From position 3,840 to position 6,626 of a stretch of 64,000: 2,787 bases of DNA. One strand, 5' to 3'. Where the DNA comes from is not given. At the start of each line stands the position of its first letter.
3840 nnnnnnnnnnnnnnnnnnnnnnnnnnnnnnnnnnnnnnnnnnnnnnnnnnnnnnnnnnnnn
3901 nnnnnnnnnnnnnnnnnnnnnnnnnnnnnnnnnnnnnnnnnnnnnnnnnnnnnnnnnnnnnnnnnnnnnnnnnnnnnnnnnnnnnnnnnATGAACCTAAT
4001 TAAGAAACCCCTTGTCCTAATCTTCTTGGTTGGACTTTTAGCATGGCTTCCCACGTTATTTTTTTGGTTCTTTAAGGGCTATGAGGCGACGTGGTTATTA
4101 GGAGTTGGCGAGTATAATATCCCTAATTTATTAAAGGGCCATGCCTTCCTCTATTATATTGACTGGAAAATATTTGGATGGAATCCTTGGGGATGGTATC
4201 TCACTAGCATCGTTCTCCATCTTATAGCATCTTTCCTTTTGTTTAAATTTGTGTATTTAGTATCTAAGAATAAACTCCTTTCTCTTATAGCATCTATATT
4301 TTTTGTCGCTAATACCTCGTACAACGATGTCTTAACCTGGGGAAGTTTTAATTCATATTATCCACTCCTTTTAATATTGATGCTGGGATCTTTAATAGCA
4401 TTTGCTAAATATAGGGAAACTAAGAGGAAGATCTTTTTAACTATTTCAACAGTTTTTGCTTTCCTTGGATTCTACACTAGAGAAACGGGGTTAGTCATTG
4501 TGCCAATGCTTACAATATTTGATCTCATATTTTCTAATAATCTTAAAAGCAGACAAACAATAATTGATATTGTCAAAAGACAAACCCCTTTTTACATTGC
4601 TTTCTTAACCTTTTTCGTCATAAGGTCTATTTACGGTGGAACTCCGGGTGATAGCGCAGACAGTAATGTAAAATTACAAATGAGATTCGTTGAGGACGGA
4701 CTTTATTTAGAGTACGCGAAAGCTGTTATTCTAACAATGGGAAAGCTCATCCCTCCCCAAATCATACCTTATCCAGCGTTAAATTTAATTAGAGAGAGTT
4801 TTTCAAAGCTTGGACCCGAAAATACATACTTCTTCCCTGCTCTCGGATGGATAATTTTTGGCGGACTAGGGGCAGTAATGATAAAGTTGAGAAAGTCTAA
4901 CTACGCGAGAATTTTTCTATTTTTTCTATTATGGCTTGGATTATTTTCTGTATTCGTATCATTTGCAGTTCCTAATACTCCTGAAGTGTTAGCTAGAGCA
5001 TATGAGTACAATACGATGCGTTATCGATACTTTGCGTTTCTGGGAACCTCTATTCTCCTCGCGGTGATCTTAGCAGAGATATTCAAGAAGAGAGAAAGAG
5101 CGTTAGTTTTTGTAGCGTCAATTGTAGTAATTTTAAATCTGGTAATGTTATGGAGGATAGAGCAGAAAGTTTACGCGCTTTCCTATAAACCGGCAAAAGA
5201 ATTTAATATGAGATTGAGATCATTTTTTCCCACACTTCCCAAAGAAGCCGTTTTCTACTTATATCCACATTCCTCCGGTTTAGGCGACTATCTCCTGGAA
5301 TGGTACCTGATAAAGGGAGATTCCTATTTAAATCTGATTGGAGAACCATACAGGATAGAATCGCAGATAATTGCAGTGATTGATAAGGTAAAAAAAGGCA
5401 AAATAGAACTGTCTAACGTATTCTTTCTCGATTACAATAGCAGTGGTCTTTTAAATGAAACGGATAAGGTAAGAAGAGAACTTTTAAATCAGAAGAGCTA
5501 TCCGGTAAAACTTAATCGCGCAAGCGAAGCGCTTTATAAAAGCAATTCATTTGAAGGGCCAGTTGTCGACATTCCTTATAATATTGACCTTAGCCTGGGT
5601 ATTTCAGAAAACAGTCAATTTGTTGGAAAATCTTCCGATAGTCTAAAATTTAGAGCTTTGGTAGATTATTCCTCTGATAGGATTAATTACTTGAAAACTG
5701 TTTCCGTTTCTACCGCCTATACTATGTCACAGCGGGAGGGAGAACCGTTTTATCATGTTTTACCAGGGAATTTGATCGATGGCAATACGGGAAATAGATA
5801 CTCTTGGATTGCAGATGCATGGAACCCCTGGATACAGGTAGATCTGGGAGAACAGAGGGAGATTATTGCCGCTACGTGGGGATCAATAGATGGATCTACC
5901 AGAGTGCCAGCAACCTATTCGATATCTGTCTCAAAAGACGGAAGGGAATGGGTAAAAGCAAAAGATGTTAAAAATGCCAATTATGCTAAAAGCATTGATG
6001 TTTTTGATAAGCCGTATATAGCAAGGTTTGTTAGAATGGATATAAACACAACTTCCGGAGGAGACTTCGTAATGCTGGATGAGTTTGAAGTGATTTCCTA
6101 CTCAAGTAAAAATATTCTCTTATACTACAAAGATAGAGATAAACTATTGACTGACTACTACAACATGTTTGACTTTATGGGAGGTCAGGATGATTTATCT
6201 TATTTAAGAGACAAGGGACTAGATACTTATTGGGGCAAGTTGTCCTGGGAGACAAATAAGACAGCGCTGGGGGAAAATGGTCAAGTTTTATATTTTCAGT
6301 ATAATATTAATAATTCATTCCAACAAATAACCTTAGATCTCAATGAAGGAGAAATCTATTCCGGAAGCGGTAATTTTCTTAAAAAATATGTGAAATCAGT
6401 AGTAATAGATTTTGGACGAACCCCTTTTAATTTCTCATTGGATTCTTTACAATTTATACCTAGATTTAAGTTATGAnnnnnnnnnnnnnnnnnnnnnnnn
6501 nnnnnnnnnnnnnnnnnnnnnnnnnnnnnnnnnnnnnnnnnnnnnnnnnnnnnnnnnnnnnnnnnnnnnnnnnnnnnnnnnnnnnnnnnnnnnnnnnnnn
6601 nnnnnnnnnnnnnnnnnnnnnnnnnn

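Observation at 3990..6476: GT-C membrane glycosyltransferase fused to a discoidin (F5/8 type C) carbohydrate-binding domain, first of two paralogs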

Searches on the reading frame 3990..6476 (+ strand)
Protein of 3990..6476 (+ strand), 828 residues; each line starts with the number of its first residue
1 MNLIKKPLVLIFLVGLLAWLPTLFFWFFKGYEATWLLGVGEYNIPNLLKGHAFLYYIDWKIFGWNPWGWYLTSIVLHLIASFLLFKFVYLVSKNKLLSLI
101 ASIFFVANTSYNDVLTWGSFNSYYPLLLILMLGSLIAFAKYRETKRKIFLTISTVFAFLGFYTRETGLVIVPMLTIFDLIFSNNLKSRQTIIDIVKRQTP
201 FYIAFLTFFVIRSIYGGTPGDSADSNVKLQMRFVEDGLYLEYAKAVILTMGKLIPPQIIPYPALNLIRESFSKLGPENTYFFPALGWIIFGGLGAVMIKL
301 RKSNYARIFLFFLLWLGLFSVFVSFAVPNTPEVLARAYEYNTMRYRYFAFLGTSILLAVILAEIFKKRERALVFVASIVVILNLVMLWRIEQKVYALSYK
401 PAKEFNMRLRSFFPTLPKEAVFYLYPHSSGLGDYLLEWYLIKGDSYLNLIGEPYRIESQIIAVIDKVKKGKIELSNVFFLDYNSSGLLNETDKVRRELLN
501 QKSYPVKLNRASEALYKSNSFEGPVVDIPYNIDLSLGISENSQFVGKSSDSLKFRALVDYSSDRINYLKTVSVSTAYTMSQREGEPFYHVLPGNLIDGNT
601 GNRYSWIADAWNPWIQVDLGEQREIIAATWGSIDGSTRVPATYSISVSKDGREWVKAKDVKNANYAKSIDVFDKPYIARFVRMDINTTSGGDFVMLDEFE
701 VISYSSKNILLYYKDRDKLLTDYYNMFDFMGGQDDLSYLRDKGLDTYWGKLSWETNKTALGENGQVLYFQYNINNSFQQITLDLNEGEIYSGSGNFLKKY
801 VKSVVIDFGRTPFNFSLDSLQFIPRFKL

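Call 5: search_protein_families(library=pfam, proteins=[window:3990-6476:+], max_evalue=1)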
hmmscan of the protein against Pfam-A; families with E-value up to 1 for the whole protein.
window:3990-6476:+ (828 aa): 3 families
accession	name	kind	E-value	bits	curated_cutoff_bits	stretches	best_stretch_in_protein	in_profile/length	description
PF00754.31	F5_F8_type_C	-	1.9e-15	57.5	28.2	1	591-699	13-127/127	F5/8 type C domain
PF22633.2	F5_F8_type_C_2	-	3.8e-11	43.9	27.8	1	594-683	1-91/91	NedA-like, galactose-binding domain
PF13231.12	PMT_2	-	0.013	16.2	26.1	1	54-184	9-137/160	Dolichyl-phosphate-mannose-protein mannosyltransferase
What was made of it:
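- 3990..6476 (+): GT-C1: an 828-aa membrane glycosyltransferase with an extracytoplasmic discoidin-containing C-terminal region. Pfam results are in call 5.
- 5760..6086 (+): F5/8 type C (discoidin, CBM32-like) domain, residues 591-699. PF00754 scores E 1.9e-15 (call 5).
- On GT-C fold glycosyltransferases (GT-C_A; PMT_2/ArnT/TMTC clan): The window protein alone is below the Pfam threshold (16.2 bits against 26.1, call 5).
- On F5/8 type C (discoidin) / CBM32: 57.5 bits against a cut-off of 28.2 (call 5).
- Checked: PF22633: E 3.8e-11 (call 5).
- Pfam PMT_2 is below threshold in the window protein (16.2 bits against 26.1, call 5).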

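Call 6: search_protein_families(library=ncbifam, proteins=[window:3990-6476:+], max_evalue=1)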
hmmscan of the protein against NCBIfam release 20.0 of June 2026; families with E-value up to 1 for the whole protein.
window:3990-6476:+ (828 aa): 0 families
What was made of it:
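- Tried and rejected: No family was found (call 6).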

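Call 10: find_homologous_proteins(query=window:3990-6476:+)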
Query window:3990-6476:+ (828 aa): 68 proteins with E <= 0.001 among 8000 candidates.
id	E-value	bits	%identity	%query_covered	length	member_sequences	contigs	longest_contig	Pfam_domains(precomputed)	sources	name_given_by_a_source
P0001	0.0e+0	1859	100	100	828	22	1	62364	PF00754.32,PF22633.4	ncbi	-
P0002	0.0e+0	1269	66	100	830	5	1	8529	PF00754.32,PF22633.4,PF13231.13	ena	-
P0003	0.0e+0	1228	67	96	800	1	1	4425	PF00754.32,PF22633.4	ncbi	ncbi:MAG: discoidin domain-containing protein, partial [Patescibacteria group bacterium]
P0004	0.0e+0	1147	61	99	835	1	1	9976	PF00754.32,PF22633.4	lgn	-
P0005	0.0e+0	1139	61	99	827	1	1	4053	PF00754.32,PF22633.4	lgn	-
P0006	0.0e+0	1113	58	100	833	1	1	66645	PF00754.32,PF22633.4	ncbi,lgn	-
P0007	0.0e+0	1104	59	100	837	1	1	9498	PF00754.32,PF22633.4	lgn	-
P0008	0.0e+0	1086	58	99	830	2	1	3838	PF00754.32,PF22633.4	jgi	-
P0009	0.0e+0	1084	58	100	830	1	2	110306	PF00754.32,PF22633.4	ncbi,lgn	-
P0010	0.0e+0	1082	56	100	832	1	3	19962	PF00754.32,PF22633.4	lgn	-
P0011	0.0e+0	1080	58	100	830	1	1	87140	PF00754.32,PF22633.4,PF13231.13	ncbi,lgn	-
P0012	0.0e+0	1072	58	100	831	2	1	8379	PF00754.32,PF22633.4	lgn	-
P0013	0.0e+0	1049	56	99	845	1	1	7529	PF00754.32,PF22633.4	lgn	-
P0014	0.0e+0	1042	55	100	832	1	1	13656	PF00754.32,PF22633.4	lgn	-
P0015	0.0e+0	1034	56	99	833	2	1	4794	PF00754.32,PF22633.4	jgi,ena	-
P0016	0.0e+0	1022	55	98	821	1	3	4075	PF00754.32,PF22633.4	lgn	-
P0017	0.0e+0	1018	55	99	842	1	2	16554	PF00754.32,PF22633.4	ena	-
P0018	0.0e+0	1013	56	100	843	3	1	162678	PF00754.32,PF22633.4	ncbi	ncbi:MAG: discoidin domain-containing protein [Patescibacteria group bacterium]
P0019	0.0e+0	1011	56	99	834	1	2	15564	PF00754.32,PF22633.4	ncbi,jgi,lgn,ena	-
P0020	2.1e-298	1010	54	99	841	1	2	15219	PF00754.32,PF22633.4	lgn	-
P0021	7.0e-298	1009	55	99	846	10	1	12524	PF00754.32,PF22633.4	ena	-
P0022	9.9e-297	1005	55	100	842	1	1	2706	PF00754.32,PF22633.4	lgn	-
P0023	1.7e-296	1004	55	100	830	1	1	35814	PF00754.32,PF22633.4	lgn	-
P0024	5.8e-296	1002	54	99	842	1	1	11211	PF00754.32,PF22633.4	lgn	-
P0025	1.8e-295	1001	55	99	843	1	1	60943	PF00754.32,PF22633.4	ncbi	-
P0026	6.9e-295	999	55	98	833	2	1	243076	PF00754.32,PF22633.4,PF13231.13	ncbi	-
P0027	2.5e-293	994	52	99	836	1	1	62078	PF00754.32,PF22633.4,PF13231.13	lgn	-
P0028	4.3e-292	990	55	98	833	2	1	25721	PF00754.32,PF22633.4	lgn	-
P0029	3.5e-291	987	54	99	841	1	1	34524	PF00754.32,PF22633.4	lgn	-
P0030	2.2e-290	984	54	99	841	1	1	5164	PF00754.32,PF22633.4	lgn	-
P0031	3.2e-289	980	53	99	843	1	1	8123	PF00754.32,PF22633.4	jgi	jgi:hypothetical protein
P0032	5.2e-288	976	52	99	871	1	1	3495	PF00754.32,PF22633.4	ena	-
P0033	1.3e-287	975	53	99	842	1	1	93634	PF00754.32,PF22633.4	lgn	-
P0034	3.8e-283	960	53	99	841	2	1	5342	PF00754.32,PF22633.4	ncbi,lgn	-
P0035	3.8e-277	940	51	100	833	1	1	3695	PF00754.32,PF22633.4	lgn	-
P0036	4.9e-276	936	51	99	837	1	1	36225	PF00754.32,PF22633.4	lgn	-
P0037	2.8e-273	927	51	99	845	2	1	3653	PF00754.32,PF22633.4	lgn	-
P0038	3.9e-257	874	50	99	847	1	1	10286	PF00754.32,PF22633.4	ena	-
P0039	1.1e-253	863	48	100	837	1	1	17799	PF00754.32,PF22633.4,PF13231.13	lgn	-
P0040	5.4e-250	850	47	99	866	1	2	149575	PF00754.32,PF22633.4,PF13231.13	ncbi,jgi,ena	-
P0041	1.3e-249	849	49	99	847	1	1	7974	PF00754.32,PF22633.4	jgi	jgi:hypothetical protein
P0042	4.9e-248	844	48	100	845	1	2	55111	PF00754.32,PF22633.4,PF13231.13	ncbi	-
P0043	6.9e-248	843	47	99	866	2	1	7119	PF00754.32,PF22633.4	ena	-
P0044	1.6e-242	826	47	99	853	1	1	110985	PF00754.32,PF22633.4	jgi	jgi:hypothetical protein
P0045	3.8e-242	824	46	99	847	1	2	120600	PF00754.32,PF22633.4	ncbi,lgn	-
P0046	1.1e-238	813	47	100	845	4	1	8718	PF00754.32,PF22633.4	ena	-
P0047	9.4e-238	810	47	100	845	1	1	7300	PF00754.32,PF22633.4,PF13231.13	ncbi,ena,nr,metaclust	ncbi:MAG: Conserved hypothetical tpr repeat protein [Microgenomates group bacterium GW2011_GWA2_37_6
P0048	1.0e-237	810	46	99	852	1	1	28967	PF00754.32,PF22633.4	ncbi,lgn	ncbi:MAG: discoidin domain-containing protein [Patescibacteria group bacterium]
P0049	1.8e-237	809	47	100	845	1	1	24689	PF00754.32,PF22633.4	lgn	-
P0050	4.9e-234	798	46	100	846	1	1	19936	PF00754.32,PF22633.4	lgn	-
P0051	6.0e-234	797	46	100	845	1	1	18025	PF00754.32,PF22633.4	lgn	-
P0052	1.9e-232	792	45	100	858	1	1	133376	PF00754.32,PF22633.4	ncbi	-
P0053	2.3e-227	775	45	98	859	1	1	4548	PF00754.32,PF22633.4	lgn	-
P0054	2.0e-226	772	44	98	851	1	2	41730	PF00754.32,PF22633.4,PF13231.13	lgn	-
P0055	1.3e-223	763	46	98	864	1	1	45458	PF00754.32,PF22633.4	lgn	-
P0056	6.0e-222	758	44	100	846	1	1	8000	PF00754.32,PF22633.4,PF13231.13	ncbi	-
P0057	2.8e-208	712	41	99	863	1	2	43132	PF00754.32,PF22633.4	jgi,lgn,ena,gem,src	-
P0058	7.0e-197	675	40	99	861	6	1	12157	PF00754.32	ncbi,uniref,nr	ncbi:MAG: hypothetical protein CEO22_98 [Candidatus Berkelbacteria bacterium Gr01-1014_85]|uniref:F5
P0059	7.9e-194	665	40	99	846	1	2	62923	PF00754.32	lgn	-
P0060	4.2e-192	659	48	81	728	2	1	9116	PF00754.32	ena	-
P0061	1.6e-177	611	41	99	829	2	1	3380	PF00754.32,PF22633.4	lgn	-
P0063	1.2e-125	439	31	100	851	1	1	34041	PF00754.32,PF22633.4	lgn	-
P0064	4.4e-125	437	32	98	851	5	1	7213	PF00754.32,PF22633.4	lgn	-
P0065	1.4e-112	396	33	99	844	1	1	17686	PF00754.32,PF22633.4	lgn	-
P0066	1.6e-112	396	33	99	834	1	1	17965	PF00754.32,PF22633.4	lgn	-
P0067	2.3e-88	316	30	93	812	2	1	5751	PF00754.32,PF22633.4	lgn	-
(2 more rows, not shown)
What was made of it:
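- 3990..6476 (+): 67 full-length homologs were found (call 10).
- Checked: 67 full-length homologs of the first protein carry PF00754 (call 10).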

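Call 11: search_solved_structures(query=window:3990-6476:+, max_evalue=1)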
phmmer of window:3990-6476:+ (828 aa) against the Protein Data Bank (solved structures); distinct sequences matched with E-value up to 1: 26.
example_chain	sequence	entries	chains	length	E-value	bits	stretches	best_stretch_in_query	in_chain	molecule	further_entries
9s56_A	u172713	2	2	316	2.1e-07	32.9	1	608-691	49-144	Neuropilin-1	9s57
8c5g_A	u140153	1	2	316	2.1e-07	32.9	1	608-691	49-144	Neuropilin-1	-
2qqi_A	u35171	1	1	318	2.1e-07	32.9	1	608-691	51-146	Neuropilin-1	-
9eou_A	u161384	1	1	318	2.1e-07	32.9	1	608-691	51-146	Neuropilin-1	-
2qqm_A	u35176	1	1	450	6.2e-07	31.3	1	608-691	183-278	Neuropilin-1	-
2orx_A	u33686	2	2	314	7.8e-07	31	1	608-684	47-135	Neuropilin-1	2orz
7m0r_E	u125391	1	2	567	2.5e-06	29.3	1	608-684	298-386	Neuropilin-1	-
4gz9_A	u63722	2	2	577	2.6e-06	29.3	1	608-684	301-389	Neuropilin-1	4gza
1kex_A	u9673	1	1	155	3.6e-06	28.8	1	608-691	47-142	Neuropilin-1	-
7o1n_A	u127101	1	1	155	3.6e-06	28.8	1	608-691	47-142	Neuropilin-1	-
5ijr_A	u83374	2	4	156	3.7e-06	28.8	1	608-691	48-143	Neuropilin-1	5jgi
3i97_A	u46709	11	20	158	3.8e-06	28.7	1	608-691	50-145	Neuropilin-1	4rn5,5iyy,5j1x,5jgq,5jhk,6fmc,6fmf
2qqn_A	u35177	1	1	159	3.9e-06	28.7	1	608-691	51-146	Neuropilin-1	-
5c7g_A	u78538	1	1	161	4e-06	28.6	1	608-691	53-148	Neuropilin-1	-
7jjc_A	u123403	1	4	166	4.4e-06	28.5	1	608-691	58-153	Neuropilin-1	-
4a42_A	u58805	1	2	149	0.00014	23.6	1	593-688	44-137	ALPHA-N-ACETYLGLUCOSAMINIDASE FAMILY PROTEIN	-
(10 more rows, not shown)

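Call 22: find_encoding_contigs(protein=P0018, flank=10000, max_places=2)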
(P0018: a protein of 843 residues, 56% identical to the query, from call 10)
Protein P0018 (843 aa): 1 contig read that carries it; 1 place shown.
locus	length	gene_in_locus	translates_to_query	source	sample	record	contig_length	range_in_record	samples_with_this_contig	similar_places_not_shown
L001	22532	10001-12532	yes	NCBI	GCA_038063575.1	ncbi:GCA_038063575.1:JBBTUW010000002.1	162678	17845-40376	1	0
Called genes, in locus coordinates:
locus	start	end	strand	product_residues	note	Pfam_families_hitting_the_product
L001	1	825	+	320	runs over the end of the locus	PF01370:Epimerase, PF02719:Polysacc_synt_2 (faint), PF01073:3Beta_HSD, PF07993:NAD_binding_4, PF13460:NAD_binding_10, PF16363:GDP_Man_Dehyd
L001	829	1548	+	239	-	PF01209:Ubie_methyltran (faint), PF05148:Methyltransf_8, PF13489:Methyltransf_23, PF07021:MetW, PF08241:Methyltransf_11, PF08242:Methyltransf_12 (faint), PF13649:Methyltransf_25, PF13847:Methyltransf_31 (weak)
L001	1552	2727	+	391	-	PF01041:DegT_DnrJ_EryC1, PF01053:Cys_Met_Meta_PP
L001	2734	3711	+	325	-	PF01073:3Beta_HSD, PF01370:Epimerase, PF02719:Polysacc_synt_2 (weak), PF05368:NmrA (weak), PF16363:GDP_Man_Dehyd, PF07993:NAD_binding_4, PF13460:NAD_binding_10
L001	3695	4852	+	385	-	PF00534:Glycos_transf_1, PF13692:Glyco_trans_1_4, PF26337:Gtf3_C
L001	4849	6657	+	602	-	-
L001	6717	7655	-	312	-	PF01073:3Beta_HSD, PF01370:Epimerase, PF02719:Polysacc_synt_2 (weak), PF04321:RmlD_sub_bind, PF16363:GDP_Man_Dehyd, PF07993:NAD_binding_4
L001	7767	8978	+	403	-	PF00155:Aminotran_1_2 (weak), PF01053:Cys_Met_Meta_PP, PF01041:DegT_DnrJ_EryC1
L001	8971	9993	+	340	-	PF00535:Glycos_transf_2, PF10111:Glyco_tranf_2_2, PF13506:Glyco_transf_21 (weak), PF13641:Glyco_tranf_2_3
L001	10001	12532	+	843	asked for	PF00754:F5_F8_type_C, PF22633:F5_F8_type_C_2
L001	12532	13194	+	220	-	PF05401:NodS (weak), PF13489:Methyltransf_23, PF02353:CMAS, PF13847:Methyltransf_31, PF08241:Methyltransf_11, PF08242:Methyltransf_12, PF13649:Methyltransf_25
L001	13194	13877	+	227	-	PF00535:Glycos_transf_2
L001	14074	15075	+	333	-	PF00535:Glycos_transf_2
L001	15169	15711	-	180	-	PF18915:DUF5667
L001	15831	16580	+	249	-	PF01209:Ubie_methyltran (weak), PF03848:TehB (faint), PF13489:Methyltransf_23, PF06325:PrmA (weak), PF13847:Methyltransf_31, PF08241:Methyltransf_11, PF08242:Methyltransf_12, PF13649:Methyltransf_25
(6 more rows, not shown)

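Call 23: find_encoding_contigs(protein=P0040, flank=10000, max_places=2)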
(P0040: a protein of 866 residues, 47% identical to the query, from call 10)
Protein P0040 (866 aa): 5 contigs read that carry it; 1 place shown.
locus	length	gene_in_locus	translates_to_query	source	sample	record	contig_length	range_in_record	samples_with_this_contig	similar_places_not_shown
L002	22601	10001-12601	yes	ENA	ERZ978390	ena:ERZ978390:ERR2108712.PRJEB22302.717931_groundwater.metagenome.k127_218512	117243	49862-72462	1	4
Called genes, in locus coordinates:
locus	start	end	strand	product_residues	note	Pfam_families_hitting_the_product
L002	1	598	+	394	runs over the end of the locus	PF01041:DegT_DnrJ_EryC1, PF01053:Cys_Met_Meta_PP (weak)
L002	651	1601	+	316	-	-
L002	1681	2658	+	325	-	PF01370:Epimerase, PF02719:Polysacc_synt_2 (weak), PF05368:NmrA (weak), PF01073:3Beta_HSD, PF07993:NAD_binding_4, PF13460:NAD_binding_10, PF16363:GDP_Man_Dehyd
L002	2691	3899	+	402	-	PF00534:Glycos_transf_1, PF13692:Glyco_trans_1_4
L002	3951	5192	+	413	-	PF08421:Methyltransf_13, PF13489:Methyltransf_23, PF08241:Methyltransf_11 (weak), PF08484:Methyltransf_14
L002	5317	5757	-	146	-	PF00908:dTDP_sugar_isom, PF05523:FdtA (weak), PF14667:Polysacc_synt_C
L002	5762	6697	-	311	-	PF01073:3Beta_HSD, PF01370:Epimerase, PF02719:Polysacc_synt_2, PF04321:RmlD_sub_bind, PF07993:NAD_binding_4 (weak), PF16363:GDP_Man_Dehyd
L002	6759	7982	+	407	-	PF01041:DegT_DnrJ_EryC1, PF01053:Cys_Met_Meta_PP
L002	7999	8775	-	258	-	PF00483:NTP_transferase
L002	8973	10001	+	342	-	PF00535:Glycos_transf_2, PF13641:Glyco_tranf_2_3, PF13632:Glyco_trans_2_3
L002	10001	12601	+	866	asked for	PF13231:PMT_2 (weak), PF00754:F5_F8_type_C, PF22633:F5_F8_type_C_2 (weak)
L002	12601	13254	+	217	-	PF05401:NodS (weak), PF13489:Methyltransf_23, PF02353:CMAS (weak), PF13847:Methyltransf_31, PF08241:Methyltransf_11, PF08242:Methyltransf_12, PF13649:Methyltransf_25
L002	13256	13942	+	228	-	PF00535:Glycos_transf_2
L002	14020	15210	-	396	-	PF00534:Glycos_transf_1, PF13692:Glyco_trans_1_4, PF26337:Gtf3_C (weak)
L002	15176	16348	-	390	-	PF00534:Glycos_transf_1, PF13692:Glyco_trans_1_4, PF26337:Gtf3_C, PF00534:Glycos_transf_1 (weak)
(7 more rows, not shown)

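Call 24: predict_structure(alignment_id=A1)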
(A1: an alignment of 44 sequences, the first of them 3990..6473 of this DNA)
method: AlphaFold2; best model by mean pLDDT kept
length: 828 residues; sequences in the alignment: 44
mean_pLDDT: 90.0   pTM: 0.83
mean pLDDT of the five models: 90.0, 89.6, 89.0, 88.2, 87.2
residues with pLDDT >= 90: 558; 70-90: 229; 50-70: 39; < 50: 2
segments of 3 or more residues with pLDDT < 50: none
pLDDT, mean of each block of 10 residues (from residue 1): 75 90 64 70 79 86 83 91 96 93 86 67 90 97 95 95 89 96 91 94 92 73 83 91 95 90 87 70 94 96 94 96 91 86 80 95 90 92 88 83 90 94 89 88 89 90 93 95 90 95 94 93 93 93 90 97 95 94 85 94 92 94 97 93 97 96 95 97 95 95 97 95 96 93 93 89 85 89 81 84 95 92 92
secondary structure, 60 per line:
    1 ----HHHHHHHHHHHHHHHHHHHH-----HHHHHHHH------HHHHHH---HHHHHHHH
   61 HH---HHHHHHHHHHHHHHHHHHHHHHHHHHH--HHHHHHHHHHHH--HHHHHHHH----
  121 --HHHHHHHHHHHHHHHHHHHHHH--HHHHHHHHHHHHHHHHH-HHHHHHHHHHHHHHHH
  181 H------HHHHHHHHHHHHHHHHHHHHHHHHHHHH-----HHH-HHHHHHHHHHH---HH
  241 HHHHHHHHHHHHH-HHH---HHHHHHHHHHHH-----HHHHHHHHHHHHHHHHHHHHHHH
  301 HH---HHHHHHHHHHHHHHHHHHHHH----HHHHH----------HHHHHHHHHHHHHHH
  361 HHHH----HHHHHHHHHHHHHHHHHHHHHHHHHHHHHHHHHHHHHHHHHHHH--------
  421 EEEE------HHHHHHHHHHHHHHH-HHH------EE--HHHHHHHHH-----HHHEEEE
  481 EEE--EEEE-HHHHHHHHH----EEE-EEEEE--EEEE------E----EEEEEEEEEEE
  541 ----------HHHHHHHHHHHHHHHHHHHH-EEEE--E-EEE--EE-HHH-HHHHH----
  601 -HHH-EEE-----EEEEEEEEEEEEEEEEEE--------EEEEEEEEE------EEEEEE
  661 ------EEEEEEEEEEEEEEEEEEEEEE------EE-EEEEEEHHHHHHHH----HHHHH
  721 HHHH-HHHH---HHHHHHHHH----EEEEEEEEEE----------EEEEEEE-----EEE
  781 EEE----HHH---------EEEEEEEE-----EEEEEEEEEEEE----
elements in order (helices of 4 or more, strands of 3 or more residues): H5-24 H30-37 H44-49 H53-62 H66-92 H95-106 H109-116 H123-144 H147-163 H165-181 H188-215 H225-235 H239-253 H261-272 H278-302 H306-326 H331-335 H346-364 H369-412 E421-424 H431-445 H460-468 E477-483 E486-489 H491-499 E504-506 E508-512 E515-518 E530-540 H551-570 E572-575 E580-582 H592-596 E606-608 E614-631 E640-648 E655-660 E667-688 E698-703 H704-711 H716-724 H726-729 H733-741 E746-755 E766-772 E778-783 E800-807 E813-824
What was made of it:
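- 3990..6476 (+): The AlphaFold2 model has pLDDT 90 and pTM 0.83 (call 24).
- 5247..5714 (+): Extracytoplasmic alpha/beta linker domain, residues 420-575. No family was assigned. Secondary structure comes from call 24.
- On AftD-type arabinofuranosyltransferases: This protein has 11 helices and a single discoidin domain (calls 5, 24).
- Closest known: Bacterial PMT_2+TPR proteins and eukaryotic TMTC1-4. Different: It is replaced by an alpha/beta domain, a discoidin domain and a beta-rich domain (calls 5, 24).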
